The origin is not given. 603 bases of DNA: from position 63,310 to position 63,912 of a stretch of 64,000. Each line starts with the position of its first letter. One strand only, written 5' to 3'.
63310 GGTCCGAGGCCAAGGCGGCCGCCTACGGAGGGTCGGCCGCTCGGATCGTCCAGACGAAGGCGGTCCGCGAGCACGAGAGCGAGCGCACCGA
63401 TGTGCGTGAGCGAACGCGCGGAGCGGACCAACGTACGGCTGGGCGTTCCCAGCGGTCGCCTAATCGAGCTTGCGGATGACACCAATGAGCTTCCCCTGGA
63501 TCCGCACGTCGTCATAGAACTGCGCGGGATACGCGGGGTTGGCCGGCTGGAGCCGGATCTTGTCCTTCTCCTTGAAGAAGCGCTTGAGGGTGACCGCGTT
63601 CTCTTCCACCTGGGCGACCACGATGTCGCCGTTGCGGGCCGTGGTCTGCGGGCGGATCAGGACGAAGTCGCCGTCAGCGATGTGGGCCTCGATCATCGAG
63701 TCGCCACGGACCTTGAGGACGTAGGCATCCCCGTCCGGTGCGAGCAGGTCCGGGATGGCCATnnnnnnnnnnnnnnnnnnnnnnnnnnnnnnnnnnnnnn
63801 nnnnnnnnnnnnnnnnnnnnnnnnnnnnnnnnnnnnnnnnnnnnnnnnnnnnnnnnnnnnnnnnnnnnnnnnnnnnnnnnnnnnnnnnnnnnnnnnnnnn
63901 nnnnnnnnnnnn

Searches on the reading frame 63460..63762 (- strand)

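Call 57: search_protein_families(library=pfam, proteins=[window:63460-63762:-], max_evalue=0.0001)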
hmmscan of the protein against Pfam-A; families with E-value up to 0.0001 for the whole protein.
window:63460-63762:- (100 aa): 1 family
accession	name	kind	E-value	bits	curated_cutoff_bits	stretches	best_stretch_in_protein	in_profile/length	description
PF00717.28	Peptidase_S24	-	3.2e-27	95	23.3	1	6-93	28-116/116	Peptidase S24-like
